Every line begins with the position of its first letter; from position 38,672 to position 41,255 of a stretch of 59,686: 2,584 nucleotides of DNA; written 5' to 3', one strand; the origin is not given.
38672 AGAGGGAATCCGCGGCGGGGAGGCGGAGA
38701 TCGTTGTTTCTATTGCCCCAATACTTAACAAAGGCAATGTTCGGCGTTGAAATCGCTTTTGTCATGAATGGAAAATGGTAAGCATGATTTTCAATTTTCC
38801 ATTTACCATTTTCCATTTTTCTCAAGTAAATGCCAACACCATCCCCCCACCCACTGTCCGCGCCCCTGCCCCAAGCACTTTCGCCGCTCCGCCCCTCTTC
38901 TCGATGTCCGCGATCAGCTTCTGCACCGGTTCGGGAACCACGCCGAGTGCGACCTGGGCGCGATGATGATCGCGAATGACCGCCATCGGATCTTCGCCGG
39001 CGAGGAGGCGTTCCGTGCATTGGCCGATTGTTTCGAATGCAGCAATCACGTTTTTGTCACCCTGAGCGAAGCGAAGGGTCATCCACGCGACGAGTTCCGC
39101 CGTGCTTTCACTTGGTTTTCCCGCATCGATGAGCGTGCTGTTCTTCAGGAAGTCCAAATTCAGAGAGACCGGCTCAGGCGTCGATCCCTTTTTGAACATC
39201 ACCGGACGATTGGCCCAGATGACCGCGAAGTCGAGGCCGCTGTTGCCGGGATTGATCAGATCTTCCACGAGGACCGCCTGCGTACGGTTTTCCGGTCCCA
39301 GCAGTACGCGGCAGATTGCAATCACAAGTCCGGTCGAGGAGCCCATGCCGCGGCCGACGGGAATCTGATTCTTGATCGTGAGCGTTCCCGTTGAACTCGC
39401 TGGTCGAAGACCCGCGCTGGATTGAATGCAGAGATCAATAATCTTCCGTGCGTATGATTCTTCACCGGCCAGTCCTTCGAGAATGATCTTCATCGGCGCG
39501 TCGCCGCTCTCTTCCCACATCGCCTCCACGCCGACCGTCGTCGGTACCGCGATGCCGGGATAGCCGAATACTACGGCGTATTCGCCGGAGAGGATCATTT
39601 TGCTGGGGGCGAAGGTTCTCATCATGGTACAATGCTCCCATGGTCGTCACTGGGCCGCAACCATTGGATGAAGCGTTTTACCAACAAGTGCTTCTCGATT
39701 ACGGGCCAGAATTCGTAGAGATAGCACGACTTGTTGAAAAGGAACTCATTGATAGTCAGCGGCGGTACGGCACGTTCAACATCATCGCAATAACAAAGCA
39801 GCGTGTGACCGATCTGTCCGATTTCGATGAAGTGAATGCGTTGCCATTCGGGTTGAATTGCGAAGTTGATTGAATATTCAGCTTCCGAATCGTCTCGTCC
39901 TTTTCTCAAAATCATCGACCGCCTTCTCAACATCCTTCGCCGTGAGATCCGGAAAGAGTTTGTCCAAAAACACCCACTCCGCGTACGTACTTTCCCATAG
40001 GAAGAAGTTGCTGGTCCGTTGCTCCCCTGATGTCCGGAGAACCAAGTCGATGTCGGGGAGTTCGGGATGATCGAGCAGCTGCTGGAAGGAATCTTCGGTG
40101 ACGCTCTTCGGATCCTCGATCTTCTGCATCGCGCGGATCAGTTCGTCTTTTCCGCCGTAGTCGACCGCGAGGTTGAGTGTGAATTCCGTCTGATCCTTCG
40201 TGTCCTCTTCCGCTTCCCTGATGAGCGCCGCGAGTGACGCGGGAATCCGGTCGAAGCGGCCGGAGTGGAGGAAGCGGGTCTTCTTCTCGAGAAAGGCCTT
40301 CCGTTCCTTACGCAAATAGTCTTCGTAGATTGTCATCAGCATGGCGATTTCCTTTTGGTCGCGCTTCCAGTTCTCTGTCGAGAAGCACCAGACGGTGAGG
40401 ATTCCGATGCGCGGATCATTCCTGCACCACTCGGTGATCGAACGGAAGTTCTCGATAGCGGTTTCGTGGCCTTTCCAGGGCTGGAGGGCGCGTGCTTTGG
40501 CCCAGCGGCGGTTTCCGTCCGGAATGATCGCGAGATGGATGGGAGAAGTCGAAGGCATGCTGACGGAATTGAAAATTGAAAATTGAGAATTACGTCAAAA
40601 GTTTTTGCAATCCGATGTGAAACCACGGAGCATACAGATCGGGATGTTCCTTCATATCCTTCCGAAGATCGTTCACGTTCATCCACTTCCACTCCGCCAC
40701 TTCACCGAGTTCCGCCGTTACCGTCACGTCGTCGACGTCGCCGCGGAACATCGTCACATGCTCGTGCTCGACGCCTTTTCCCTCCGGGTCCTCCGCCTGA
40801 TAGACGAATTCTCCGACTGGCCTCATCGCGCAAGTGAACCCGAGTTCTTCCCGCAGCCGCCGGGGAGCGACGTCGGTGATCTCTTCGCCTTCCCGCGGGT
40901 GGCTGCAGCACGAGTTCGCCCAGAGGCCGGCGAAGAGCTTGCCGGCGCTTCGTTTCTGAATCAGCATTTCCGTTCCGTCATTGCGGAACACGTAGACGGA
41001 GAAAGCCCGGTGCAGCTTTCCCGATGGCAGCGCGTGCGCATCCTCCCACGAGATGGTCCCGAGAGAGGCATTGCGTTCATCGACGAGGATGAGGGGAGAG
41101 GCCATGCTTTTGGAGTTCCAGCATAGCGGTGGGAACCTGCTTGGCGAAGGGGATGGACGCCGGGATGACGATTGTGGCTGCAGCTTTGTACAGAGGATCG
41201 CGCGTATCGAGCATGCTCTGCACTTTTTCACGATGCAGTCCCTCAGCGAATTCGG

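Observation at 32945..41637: Archaeal-style mevalonate operon in a bacterium, apparently missing a canonical second kinase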

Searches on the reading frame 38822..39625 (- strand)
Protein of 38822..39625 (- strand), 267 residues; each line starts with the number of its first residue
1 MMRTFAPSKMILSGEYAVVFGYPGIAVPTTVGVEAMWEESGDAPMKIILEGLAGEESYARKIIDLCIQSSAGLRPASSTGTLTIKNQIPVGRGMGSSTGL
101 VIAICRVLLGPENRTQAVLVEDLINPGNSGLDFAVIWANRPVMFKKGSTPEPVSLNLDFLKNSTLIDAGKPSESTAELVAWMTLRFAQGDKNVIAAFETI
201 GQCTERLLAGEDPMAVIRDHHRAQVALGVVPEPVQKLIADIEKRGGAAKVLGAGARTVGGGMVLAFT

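Call 8: search_protein_families(library=pfam, proteins=[window:38822-39625:-], max_evalue=0.01)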
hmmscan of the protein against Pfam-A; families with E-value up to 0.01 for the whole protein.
window:38822-39625:- (267 aa): 1 family
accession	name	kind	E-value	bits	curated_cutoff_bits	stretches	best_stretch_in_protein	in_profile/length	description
PF00288.32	GHMP_kinases_N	-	2.6e-05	24.8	22.3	1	71-108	14-46/87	GHMP kinases N terminal domain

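Call 9: search_protein_families(library=ncbifam, proteins=[window:38822-39625:-], max_evalue=0.01)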
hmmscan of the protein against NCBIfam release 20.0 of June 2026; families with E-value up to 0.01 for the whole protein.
window:38822-39625:- (267 aa): 4 families
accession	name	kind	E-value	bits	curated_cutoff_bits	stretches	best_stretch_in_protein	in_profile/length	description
TIGR00549.1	mevalon_kin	equivalog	1.8e-22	80.1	163.05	1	6-264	1-274/276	mevalonate kinase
NF003036.0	PRK03926.1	equivalog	1e-10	41.2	403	1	2-254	2-258/302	mevalonate kinase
NF040656.1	GHMP_GYDIA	hypoth_equivalog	4.8e-06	26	225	1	5-40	3-38/299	GYDIA family GHMP kinase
TIGR00191.1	thrB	equivalog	0.0016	17.4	168.25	1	80-103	81-104/304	homoserine kinase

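Call 33: search_solved_structures(query=window:38822-39625:-, max_evalue=0.1, show_alignments=2)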
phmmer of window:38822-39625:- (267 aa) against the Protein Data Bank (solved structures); distinct sequences matched with E-value up to 0.1: 8.
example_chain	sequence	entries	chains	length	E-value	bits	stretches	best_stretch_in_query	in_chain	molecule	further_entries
2x7i_A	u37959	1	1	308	7.2e-10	42.1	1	8-179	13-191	MEVALONATE KINASE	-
2oi2_A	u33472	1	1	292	1.7e-05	27.7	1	6-148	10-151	Mevalonate kinase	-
1kkh_A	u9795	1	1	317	5.2e-05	26.2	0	6-28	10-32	Mevalonate Kinase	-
1vis_A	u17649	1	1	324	6.4e-05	25.9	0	6-28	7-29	Mevalonate kinase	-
6mde_A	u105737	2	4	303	0.00018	24.4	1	3-105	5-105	Mevalonate kinase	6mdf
4hac_A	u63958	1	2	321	0.00023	24.1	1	3-105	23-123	Mevalonate kinase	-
8teb_A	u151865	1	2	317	0.0018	21.1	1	3-107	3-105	Mevalonate kinase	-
8tfo_A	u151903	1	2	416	0.029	17.1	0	2-58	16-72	Mevalonate kinase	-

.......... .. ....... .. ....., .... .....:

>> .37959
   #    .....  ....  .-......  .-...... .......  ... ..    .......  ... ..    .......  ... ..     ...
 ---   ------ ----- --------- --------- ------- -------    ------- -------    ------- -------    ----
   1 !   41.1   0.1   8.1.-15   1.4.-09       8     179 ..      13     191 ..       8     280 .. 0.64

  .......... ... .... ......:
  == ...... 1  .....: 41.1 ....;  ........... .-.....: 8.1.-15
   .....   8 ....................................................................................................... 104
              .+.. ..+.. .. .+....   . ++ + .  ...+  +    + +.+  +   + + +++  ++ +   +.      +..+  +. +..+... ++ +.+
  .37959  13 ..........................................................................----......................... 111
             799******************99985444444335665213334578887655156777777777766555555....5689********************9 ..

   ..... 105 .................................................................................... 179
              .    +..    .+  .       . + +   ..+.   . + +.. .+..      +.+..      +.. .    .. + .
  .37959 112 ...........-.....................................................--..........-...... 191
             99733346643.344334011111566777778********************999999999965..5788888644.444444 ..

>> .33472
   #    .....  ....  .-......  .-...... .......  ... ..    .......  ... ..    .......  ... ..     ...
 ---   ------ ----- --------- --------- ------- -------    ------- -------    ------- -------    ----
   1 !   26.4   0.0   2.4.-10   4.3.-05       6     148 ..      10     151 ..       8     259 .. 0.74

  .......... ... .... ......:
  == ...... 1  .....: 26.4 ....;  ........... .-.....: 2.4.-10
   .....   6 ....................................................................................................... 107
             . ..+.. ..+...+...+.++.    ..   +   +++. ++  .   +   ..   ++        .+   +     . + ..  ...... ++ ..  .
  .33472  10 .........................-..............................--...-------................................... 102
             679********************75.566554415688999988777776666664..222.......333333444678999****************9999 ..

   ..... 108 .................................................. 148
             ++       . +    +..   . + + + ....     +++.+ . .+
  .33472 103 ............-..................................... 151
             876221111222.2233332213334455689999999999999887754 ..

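Call 76: search_solved_structures(query=A6, max_evalue=1, show_alignments=0)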
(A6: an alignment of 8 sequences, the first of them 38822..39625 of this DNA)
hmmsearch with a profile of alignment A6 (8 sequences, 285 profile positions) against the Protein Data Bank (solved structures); distinct sequences matched with E-value up to 1: 21.
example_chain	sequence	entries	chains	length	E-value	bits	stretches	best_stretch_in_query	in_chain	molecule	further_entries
2x7i_A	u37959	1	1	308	7.6e-24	87.6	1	8-272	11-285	MEVALONATE KINASE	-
6mde_A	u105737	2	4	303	2.2e-19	72.9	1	4-275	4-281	Mevalonate kinase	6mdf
4hac_A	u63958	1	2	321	2.7e-19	72.6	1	4-275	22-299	Mevalonate kinase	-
8teb_A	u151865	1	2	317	2.1e-16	63.1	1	4-281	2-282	Mevalonate kinase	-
1kkh_A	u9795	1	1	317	3.6e-16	62.4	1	8-272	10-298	Mevalonate Kinase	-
2oi2_A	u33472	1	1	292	4.3e-16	62.1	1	7-275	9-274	Mevalonate kinase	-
1vis_A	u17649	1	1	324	4.4e-16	62.1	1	8-272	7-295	Mevalonate kinase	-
8tfo_A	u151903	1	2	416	3.9e-14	55.7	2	4-76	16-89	Mevalonate kinase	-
1kvk_A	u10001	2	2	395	6.3e-10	41.9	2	6-61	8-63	mevalonate kinase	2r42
2r3v_A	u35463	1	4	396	3.7e-09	39.3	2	6-61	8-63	Mevalonate kinase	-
2hfs_A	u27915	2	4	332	0.0052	19.2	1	8-271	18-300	Mevalonate kinase, putative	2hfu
1s4e_A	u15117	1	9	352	0.012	18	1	5-113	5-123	Galactokinase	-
2hke_A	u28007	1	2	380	0.016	17.6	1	30-138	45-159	Diphosphomevalonate decarboxylase, putative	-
3k17_A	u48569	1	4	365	0.02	17.3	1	5-110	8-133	Lin0012 protein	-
3k85_A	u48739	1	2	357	0.033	16.5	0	43-109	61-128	D-glycero-D-manno-heptose 1-phosphate kinase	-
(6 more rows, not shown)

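Call 77: search_protein_families(library=ncbifam, alignment_id=A6, max_evalue=0.01)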
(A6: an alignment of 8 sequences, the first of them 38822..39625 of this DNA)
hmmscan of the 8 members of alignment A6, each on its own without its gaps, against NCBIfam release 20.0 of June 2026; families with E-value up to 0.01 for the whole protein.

A. member 1, window:38822-39625:- (267 aa): 4 families
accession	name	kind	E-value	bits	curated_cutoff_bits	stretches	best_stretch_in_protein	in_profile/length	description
TIGR00549.1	mevalon_kin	equivalog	1.8e-22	80.1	163.05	1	6-264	1-274/276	mevalonate kinase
NF003036.0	PRK03926.1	equivalog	1e-10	41.2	403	1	2-254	2-258/302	mevalonate kinase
NF040656.1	GHMP_GYDIA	hypoth_equivalog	4.8e-06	26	225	1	5-40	3-38/299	GYDIA family GHMP kinase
TIGR00191.1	thrB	equivalog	0.0016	17.4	168.25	1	80-103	81-104/304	homoserine kinase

B. families by the number of members that match (of 8 scanned): 12 families
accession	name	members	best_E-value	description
TIGR00549.1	mevalon_kin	8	4.5e-29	mevalonate kinase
NF003036.0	PRK03926.1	8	3.6e-18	mevalonate kinase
NF040656.1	GHMP_GYDIA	8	1.7e-07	GYDIA family GHMP kinase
TIGR00191.1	thrB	8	4.1e-06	homoserine kinase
NF003006.0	PRK03817.1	5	2.2e-08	galactokinase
NF040957.1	Arch_PMK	5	6.8e-05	phosphomevalonate kinase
TIGR01920.1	Shik_kin_archae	5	0.00015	shikimate kinase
TIGR01220.1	Pmev_kin_Gr_pos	4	4e-06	phosphomevalonate kinase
NF003472.0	PRK05101.1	4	0.00027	galactokinase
TIGR00131.1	gal_kin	4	0.0007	galactokinase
NF001816.0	PRK00555.1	3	0.00019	galactokinase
NF003705.0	PRK05322.1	2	0.0011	galactokinase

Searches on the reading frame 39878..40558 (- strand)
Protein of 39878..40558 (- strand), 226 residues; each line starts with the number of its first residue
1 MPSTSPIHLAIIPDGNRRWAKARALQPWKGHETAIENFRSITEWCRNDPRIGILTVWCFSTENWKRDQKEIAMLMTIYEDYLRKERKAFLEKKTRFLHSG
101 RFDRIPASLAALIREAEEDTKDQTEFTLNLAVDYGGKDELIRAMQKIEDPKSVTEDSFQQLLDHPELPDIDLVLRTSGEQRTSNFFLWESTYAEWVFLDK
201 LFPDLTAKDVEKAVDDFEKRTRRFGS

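Call 8: search_protein_families(library=pfam, proteins=[window:39878-40558:-], max_evalue=0.01)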
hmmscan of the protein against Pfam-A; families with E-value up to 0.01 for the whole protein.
window:39878-40558:- (226 aa): 1 family
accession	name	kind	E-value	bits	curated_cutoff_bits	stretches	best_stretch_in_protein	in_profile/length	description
PF01255.24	Prenyltransf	-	2.3e-67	227.2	27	1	12-225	1-219/219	Putative undecaprenyl diphosphate synthase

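Call 9: search_protein_families(library=ncbifam, proteins=[window:39878-40558:-], max_evalue=0.01)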
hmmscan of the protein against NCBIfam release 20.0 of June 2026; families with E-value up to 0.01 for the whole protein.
window:39878-40558:- (226 aa): 16 families
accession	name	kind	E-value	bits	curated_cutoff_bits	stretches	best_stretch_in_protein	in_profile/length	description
NF011407.0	PRK14833.1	equivalog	9.4e-70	234.9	325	1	6-226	5-231/233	di-trans,poly-cis-decaprenylcistransferase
NF011412.0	PRK14839.1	equivalog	9.7e-64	215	334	1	4-226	8-228/240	di-trans,poly-cis-decaprenylcistransferase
NF011405.0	PRK14830.1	equivalog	4.3e-63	213.2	304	1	5-225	22-249/251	undecaprenyl pyrophosphate synthase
NF011408.0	PRK14834.1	equivalog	2.2e-61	207.5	348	1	3-225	15-244/252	isoprenyl transferase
TIGR00055.1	uppS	equivalog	4.4e-61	206.2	109.55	1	6-225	2-228/228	polyprenyl diphosphate synthase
NF011404.0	PRK14829.1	equivalog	4.4e-59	199.9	372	1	5-226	30-258/260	isoprenyl transferase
NF011406.0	PRK14831.1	subfamily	7.7e-58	195.6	375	1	5-225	23-250/256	undecaprenyl pyrophosphate synthase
NF011410.0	PRK14837.1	equivalog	1.2e-50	172.2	342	1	4-225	5-229/230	undecaprenyl pyrophosphate synthase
NF011414.0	PRK14841.1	equivalog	8.6e-50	169.5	401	1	6-225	4-228/233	isoprenyl transferase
NF011402.0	PRK14827.1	equivalog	3e-48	164.6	535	1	6-226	68-295/296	decaprenyl diphosphate synthase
NF011403.0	PRK14828.1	equivalog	6.5e-48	163.3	348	1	5-225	28-257/258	isoprenyl transferase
NF011409.0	PRK14835.1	equivalog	1.1e-45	156.1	425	1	5-225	45-278/279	isoprenyl transferase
NF011411.0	PRK14838.1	equivalog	6.8e-45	153.3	417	1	6-225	13-237/244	isoprenyl transferase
NF007596.1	PRK10240.1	equivalog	9.1e-43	146.4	418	1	2-225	12-242/251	(2E,6E)-farnesyl-diphosphate-specific ditrans,polycis-undecaprenyl-diphosphate synthase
NF011413.0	PRK14840.1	equivalog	1.7e-42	145.8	410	1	5-225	18-249/250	isoprenyl transferase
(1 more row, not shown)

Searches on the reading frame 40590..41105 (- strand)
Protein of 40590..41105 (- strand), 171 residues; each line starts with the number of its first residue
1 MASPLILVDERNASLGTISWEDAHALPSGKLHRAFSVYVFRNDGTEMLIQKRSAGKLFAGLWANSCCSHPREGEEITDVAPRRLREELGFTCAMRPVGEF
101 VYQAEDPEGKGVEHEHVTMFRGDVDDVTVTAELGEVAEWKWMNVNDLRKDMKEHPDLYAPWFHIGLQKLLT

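Call 8: search_protein_families(library=pfam, proteins=[window:40590-41105:-], max_evalue=0.01)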
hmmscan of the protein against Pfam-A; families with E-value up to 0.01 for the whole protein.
window:40590-41105:- (171 aa): 2 families
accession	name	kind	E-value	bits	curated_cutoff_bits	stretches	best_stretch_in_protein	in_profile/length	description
PF00293.34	NUDIX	-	5.5e-19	68.9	21.1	1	31-161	2-133/134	NUDIX domain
PF14815.12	NUDIX_4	-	0.0002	21.5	35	1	37-102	2-65/113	NUDIX domain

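Call 9: search_protein_families(library=ncbifam, proteins=[window:40590-41105:-], max_evalue=0.01)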
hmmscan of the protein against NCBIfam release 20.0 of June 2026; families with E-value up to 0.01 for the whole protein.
window:40590-41105:- (171 aa): 6 families
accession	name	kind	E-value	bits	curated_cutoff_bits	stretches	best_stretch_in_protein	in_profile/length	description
NF002995.0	PRK03759.1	equivalog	3.8e-40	137.5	127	1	4-164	8-167/185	isopentenyl-diphosphate Delta-isomerase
TIGR02150.1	IPP_isom_1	equivalog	3.5e-31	108.2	105.8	1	5-164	1-157/159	isopentenyl-diphosphate delta-isomerase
NF041653.1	Nud_hyd_Meth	equivalog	2.8e-08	33.7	300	1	8-169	5-160/170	Nudix hydrolase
NF011922.0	PRK15393.1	equivalog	0.00019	21.1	152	1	8-107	16-114/182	NUDIX hydrolase YfcD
TIGR00586.1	mutt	equivalog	0.0028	17.7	97.9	1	35-94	7-65/129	8-oxo-dGTP diphosphatase MutT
NF012016.0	PRK15472.1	equivalog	0.0029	17.3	95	1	35-101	6-71/141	nucleoside triphosphatase NudI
